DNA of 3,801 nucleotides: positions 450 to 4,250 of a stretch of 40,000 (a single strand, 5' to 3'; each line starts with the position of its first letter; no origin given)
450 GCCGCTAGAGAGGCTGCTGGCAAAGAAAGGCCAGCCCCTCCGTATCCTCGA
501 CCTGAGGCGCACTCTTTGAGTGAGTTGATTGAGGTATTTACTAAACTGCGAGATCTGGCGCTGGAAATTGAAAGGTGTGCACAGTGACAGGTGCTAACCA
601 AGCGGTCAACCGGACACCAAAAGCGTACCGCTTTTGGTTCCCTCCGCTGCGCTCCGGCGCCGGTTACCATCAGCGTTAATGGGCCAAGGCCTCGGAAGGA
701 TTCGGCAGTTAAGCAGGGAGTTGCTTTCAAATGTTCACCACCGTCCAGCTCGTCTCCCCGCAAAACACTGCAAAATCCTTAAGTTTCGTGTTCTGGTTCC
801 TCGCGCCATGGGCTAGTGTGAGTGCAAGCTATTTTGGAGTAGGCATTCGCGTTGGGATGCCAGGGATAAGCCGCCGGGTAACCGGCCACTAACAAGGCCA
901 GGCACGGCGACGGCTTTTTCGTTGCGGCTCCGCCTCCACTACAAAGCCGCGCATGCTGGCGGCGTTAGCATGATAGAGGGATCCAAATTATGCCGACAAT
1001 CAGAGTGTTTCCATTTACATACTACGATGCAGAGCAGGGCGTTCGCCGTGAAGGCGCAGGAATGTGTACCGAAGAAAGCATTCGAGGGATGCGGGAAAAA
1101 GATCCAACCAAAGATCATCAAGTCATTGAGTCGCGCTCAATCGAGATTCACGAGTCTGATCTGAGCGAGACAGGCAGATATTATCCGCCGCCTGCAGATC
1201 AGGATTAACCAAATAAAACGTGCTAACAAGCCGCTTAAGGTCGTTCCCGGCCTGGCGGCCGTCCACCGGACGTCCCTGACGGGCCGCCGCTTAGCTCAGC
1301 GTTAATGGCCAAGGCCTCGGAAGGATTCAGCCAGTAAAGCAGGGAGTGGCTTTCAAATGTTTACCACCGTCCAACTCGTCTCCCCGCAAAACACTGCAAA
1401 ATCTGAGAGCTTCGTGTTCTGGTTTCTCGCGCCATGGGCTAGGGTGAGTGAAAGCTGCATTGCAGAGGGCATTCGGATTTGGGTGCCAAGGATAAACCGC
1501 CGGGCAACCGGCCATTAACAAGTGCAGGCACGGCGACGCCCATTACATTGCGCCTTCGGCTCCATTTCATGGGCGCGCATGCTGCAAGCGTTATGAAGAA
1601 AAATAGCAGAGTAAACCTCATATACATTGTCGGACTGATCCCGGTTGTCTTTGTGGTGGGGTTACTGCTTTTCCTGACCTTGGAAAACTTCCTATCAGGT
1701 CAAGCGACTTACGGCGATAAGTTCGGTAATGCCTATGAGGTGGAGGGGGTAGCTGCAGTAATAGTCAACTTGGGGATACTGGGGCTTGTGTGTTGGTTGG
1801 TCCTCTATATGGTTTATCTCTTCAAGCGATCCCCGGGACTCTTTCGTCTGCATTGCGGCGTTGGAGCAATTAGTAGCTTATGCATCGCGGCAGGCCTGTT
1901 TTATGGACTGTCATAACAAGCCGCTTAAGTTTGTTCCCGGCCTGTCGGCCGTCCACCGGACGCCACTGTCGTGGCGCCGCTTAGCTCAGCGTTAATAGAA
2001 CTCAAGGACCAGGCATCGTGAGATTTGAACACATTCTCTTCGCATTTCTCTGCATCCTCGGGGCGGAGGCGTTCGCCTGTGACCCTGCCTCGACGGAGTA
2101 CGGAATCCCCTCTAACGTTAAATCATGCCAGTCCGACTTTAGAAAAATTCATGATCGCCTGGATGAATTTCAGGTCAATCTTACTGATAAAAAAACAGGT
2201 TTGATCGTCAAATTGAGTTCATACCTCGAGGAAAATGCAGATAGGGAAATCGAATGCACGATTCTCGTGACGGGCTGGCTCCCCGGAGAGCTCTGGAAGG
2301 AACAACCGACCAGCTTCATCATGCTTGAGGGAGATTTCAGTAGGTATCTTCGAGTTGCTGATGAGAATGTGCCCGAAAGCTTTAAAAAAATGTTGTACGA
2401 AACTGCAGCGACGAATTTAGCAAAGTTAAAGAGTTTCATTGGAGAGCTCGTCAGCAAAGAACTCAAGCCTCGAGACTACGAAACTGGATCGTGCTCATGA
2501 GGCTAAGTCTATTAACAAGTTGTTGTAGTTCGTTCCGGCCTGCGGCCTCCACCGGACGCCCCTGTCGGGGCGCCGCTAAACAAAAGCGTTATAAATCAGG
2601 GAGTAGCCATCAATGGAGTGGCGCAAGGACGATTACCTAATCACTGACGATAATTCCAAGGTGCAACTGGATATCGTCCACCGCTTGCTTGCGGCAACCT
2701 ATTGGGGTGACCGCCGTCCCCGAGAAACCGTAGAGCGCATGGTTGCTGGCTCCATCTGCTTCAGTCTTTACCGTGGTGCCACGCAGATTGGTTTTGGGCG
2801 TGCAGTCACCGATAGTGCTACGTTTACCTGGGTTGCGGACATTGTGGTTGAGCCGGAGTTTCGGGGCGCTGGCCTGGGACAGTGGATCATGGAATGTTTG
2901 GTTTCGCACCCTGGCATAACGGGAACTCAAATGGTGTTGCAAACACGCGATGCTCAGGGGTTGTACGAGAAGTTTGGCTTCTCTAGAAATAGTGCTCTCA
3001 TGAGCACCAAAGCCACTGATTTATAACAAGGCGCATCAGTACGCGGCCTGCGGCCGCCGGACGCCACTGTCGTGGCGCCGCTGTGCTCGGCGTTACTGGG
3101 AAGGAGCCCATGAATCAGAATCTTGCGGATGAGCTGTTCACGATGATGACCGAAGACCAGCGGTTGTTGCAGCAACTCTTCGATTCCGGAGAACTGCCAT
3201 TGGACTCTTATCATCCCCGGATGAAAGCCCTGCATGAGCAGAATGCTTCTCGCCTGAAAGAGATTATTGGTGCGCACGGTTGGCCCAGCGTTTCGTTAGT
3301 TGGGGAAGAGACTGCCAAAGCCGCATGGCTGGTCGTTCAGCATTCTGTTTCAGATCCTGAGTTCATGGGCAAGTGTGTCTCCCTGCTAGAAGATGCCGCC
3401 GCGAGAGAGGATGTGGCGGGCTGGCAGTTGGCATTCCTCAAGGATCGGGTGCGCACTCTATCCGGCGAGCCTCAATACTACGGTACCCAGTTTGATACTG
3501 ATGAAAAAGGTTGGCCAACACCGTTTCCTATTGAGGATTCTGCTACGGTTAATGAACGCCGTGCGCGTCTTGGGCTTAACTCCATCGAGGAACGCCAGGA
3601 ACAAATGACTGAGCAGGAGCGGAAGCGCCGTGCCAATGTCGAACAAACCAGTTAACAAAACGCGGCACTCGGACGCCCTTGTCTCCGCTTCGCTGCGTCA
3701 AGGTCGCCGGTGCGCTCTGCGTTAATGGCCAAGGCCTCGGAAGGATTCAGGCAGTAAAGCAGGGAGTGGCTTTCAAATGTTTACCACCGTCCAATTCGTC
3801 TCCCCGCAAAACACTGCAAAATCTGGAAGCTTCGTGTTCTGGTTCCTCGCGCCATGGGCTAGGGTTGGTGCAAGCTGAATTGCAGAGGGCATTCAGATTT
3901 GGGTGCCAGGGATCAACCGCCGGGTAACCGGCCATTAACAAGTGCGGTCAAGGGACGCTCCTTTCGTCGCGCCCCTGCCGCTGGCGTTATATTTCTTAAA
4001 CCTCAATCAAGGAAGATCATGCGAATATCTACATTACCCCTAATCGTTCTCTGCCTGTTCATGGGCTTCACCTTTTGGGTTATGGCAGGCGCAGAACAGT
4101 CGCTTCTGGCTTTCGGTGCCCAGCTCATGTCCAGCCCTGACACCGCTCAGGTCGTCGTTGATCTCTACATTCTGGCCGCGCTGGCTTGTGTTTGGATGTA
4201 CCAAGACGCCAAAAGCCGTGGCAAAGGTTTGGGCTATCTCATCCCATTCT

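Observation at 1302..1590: Four-copy family of ORF-less integron cassettes: candidate cassette-borne structured RNA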

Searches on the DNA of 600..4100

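Call 8: search_rna_families(source=window, start=600, end=4100, threshold=evalue, max_evalue=10)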
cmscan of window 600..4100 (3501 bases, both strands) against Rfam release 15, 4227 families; matches with E-value up to 10: 0.
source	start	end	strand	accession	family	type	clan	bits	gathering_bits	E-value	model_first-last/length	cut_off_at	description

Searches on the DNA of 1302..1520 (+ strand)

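Call 7: search_dna_similar(query=window:1302-1520:+, collection=plasmids, mode=distant, max_evalue=0.001)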
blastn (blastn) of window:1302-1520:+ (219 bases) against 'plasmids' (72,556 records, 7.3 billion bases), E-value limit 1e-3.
No match.
